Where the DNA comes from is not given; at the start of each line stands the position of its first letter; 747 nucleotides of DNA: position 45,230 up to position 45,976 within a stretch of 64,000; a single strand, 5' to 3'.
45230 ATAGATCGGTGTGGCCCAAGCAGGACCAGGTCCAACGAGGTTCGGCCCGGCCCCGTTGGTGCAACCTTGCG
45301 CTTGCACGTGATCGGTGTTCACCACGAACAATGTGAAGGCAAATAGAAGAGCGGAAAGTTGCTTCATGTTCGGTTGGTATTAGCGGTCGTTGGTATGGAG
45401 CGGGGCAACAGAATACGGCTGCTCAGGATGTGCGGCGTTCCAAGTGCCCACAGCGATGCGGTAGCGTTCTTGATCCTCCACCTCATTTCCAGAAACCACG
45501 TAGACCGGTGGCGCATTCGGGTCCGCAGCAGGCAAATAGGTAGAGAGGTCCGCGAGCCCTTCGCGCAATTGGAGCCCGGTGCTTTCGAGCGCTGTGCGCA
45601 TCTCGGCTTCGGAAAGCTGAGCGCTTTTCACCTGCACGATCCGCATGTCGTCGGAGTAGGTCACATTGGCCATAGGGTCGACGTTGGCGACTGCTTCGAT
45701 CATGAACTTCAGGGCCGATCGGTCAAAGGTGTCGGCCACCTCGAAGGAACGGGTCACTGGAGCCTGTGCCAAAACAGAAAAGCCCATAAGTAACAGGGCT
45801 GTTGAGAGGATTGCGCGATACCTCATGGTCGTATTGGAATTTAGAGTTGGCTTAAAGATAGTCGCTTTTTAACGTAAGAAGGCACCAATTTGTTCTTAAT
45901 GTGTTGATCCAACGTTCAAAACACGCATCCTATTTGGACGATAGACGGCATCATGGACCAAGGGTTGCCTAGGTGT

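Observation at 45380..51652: Small-protein family: signal peptide + cysteine-less HMA/ferredoxin-like core + conserved C-terminal motif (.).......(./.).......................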

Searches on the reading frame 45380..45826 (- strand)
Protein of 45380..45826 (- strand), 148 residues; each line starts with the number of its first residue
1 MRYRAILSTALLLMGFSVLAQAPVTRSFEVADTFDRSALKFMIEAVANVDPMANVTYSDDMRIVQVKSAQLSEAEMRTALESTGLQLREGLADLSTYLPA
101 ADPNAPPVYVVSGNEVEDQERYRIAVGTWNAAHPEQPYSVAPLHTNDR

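Call 3: search_protein_families(library=pfam, proteins=[window:45380-45826:-], max_evalue=1)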
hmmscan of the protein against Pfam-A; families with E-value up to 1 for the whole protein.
window:45380-45826:- (148 aa): 0 families

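Call 4: search_protein_families(library=ncbifam, proteins=[window:45380-45826:-], max_evalue=1)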
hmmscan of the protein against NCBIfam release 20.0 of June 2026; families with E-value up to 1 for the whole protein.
window:45380-45826:- (148 aa): 0 families

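Call 10: find_homologous_proteins(query=window:45380-45826:-, max_evalue=0.01)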
Query window:45380-45826:- (148 aa): 7 proteins with E <= 0.01 among 47 candidates.
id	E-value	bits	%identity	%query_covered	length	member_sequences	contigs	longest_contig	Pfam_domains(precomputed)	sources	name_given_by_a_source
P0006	1.2e-84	299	95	100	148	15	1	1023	-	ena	-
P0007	1.9e-81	289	91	100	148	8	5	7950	-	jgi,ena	-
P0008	5.5e-74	264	82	100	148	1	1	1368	-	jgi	-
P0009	7.9e-73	261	81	100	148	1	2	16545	-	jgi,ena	-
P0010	2.5e-72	259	89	91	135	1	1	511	-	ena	-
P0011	1.7e-68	247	78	100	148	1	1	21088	-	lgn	-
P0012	1.2e-27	115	46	100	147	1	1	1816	-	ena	-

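Call 57: list_cluster_members(proteins=[P0001, P0013, window:45380-45826:-, P0018, P0024])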
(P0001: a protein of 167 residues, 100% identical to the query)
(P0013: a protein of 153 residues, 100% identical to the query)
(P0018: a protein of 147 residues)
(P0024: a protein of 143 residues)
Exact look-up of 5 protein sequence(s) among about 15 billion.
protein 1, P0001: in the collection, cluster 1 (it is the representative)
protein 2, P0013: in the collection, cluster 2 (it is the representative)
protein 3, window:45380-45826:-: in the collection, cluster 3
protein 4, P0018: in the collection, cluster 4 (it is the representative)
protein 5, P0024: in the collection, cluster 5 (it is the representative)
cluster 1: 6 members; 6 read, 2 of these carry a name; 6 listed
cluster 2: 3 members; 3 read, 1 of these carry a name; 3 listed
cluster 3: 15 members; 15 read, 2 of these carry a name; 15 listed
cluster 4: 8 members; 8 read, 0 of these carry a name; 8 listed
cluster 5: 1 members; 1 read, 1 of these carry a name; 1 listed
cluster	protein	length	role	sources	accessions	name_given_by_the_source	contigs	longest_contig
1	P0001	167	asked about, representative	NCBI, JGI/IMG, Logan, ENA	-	-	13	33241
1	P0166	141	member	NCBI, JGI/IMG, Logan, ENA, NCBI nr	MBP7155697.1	MAG: hypothetical protein KBA60_06790 [Flavobacteriales bacterium] | hypothetical protein [Flavobacteriales bacterium]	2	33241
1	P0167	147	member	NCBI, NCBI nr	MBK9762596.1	MAG: hypothetical protein IPO87_04325 [Flavobacteriales bacterium] | hypothetical protein [Flavobacteriales bacterium]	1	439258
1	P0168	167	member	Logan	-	-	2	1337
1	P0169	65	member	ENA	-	-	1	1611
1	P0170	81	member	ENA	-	-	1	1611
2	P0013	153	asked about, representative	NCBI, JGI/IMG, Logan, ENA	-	-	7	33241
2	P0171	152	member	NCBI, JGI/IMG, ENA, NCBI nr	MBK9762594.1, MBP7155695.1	MAG: hypothetical protein KBA60_06780 [Flavobacteriales bacterium] | hypothetical protein [Flavobacteriales bacterium]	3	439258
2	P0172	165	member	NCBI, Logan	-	-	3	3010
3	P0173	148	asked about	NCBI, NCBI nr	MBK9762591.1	MAG: hypothetical protein IPO87_04300 [Flavobacteriales bacterium] | hypothetical protein [Flavobacteriales bacterium]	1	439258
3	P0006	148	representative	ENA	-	-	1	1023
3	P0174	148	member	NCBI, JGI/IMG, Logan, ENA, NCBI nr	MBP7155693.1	MAG: hypothetical protein KBA60_06770 [Flavobacteriales bacterium] | hypothetical protein [Flavobacteriales bacterium]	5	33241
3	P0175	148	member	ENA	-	-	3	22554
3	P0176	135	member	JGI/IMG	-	-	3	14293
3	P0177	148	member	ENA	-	-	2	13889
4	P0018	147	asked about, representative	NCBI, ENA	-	-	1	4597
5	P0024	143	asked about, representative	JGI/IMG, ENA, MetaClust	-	\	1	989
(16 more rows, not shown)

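Call 61: predict_structure(alignment_id=A8)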
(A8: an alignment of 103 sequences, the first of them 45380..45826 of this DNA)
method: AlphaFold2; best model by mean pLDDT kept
length: 148 residues; sequences in the alignment: 103
mean_pLDDT: 92.8   pTM: 0.69
mean pLDDT of the five models: 92.8, 92.4, 91.9, 91.7, 91.2
residues with pLDDT >= 90: 122; 70-90: 21; 50-70: 3; < 50: 2
segments of 3 or more residues with pLDDT < 50: none
pLDDT, mean of each block of 10 residues (from residue 1): 91 85 95 98 98 97 97 98 97 89 91 94 96 95 64
secondary structure, 60 per line:
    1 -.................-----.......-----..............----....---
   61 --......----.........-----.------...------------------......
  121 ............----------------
elements in order: H2-18 E24-30 H36-49 E54-57 E63-68 H73-81 H115-132

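Call 83: search_solved_structures(query=A8, max_evalue=10)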
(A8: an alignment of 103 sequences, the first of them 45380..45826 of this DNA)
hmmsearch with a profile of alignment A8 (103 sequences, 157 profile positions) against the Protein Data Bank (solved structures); distinct sequences matched with E-value up to 10: 10.
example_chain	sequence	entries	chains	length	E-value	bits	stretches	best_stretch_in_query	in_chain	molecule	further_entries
2xmm_A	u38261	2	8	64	0.00013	25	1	42-89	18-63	SSR2857 PROTEIN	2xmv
4a47_A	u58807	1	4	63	0.00023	24.3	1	42-89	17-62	SSR2857 PROTEIN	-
4a46_A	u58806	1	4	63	0.00027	24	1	42-89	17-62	SSR2857 PROTEIN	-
1sb6_A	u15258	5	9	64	0.00028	24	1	42-89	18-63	copper chaperone ScAtx1 | SSR2857 PROTEIN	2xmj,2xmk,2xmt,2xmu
4y2i_A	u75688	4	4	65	0.029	17.5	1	44-87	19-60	Putative metal-binding transport protein | Putative copper chaperone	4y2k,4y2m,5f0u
9wau_A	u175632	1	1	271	0.31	14.1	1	103-138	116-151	CteX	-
1k0v_A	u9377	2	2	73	0.56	13.3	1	28-92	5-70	CopZ | similar to mercuric transport protein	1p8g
4l1c_A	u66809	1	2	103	1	12.4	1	35-100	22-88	Probable septum site-determining protein MinC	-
6v51_A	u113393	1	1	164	1.1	12.3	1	123-146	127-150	Endolysin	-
2qif_A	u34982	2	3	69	1.2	12.2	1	28-89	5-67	Copper chaperone copZ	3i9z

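Call 88: fold_search(model_id=the predicted structure, library=pdb)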
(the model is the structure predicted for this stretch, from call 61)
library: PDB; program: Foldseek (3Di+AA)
matches with E <= 10: 1409; with E <= 0.001: 4
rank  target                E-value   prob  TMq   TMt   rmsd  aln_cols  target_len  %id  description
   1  2xmt_A                1.4e-04  1.00  0.39  0.87   1.4        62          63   26  Copper chaperone Atx1 from Synechocystis PCC6803 (Cu1 form) (released 2010-08-18)
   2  3k7r_L                6.1e-04  1.00  0.39  0.78   2.0        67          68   15  Crystal structure of [TM][CuAtx1]3 (released 2009-11-24)
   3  2xmv_A                7.8e-04  1.00  0.39  0.86   1.5        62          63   26  Copper chaperone Atx1 from Synechocystis PCC6803 (Cu1, trimeric form, His61Tyr mutant) (released 2010-08-18)
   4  4a47_A                7.8e-04  1.00  0.37  0.81   2.0        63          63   27  Crosstalk between Cu(I) and Zn(II) homeostasis (released 2012-12-12)
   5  1cc7                  1.1e-03  1.00  0.40  0.75   2.6        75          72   16  CRYSTAL STRUCTURE OF THE ATX1 METALLOCHAPERONE PROTEIN (released 1999-12-12)
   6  4y2i                  1.2e-03  1.00  0.39  0.82   1.7        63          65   22  Gold ion bound to GolB (released 2016-02-10)
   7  3k7r_A                2.0e-03  1.00  0.39  0.75   2.0        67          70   15  Crystal structure of [TM][CuAtx1]3 (released 2009-11-24)
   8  1fe0_B                2.7e-03  1.00  0.39  0.77   2.6        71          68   17  CRYSTAL STRUCTURE OF CADMIUM-HAH1 (released 2001-01-20)
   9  1mwy_MODEL_1_A        3.3e-03  1.00  0.40  0.76   2.1        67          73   18  Solution structure of the N-terminal domain of ZntA in the apo-form (released 2002-11-06)
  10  2crl_MODEL_1_A        3.5e-03  1.00  0.36  0.51   3.5        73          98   20  The apo form of HMA domain of copper chaperone for superoxide dismutase (released 2005-11-20)
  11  1fd8                  3.7e-03  1.00  0.39  0.73   2.3        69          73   16  SOLUTION STRUCTURE OF THE CU(I) FORM OF THE YEAST METALLOCHAPERONE, ATX1 (released 2001-03-14)
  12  1sb6_MODEL_1_A        4.0e-03  1.00  0.38  0.77   2.4        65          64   26  Solution structure of a cyanobacterial copper metallochaperone, ScAtx1 (released 2004-04-27)
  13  6fon_A                5.1e-03  1.00  0.38  0.24   2.8        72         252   24  Elongated conformer of the human copper chaperone for SOD1 complexed with human SOD1 (released 2019-01-30)
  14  5vdf_F                5.5e-03  1.00  0.37  0.69   3.3        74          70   18  Crystal Structure of Cu(I)-loaded yeast Atx1: Crystal Form II (released 2018-02-07)
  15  1kqk_MODEL_1_A        5.8e-03  1.00  0.40  0.70   3.0        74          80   15  Solution Structure of the N-terminal Domain of a Potential Copper-translocating P-type ATPase from Bacillus su (released 2002-04-17)
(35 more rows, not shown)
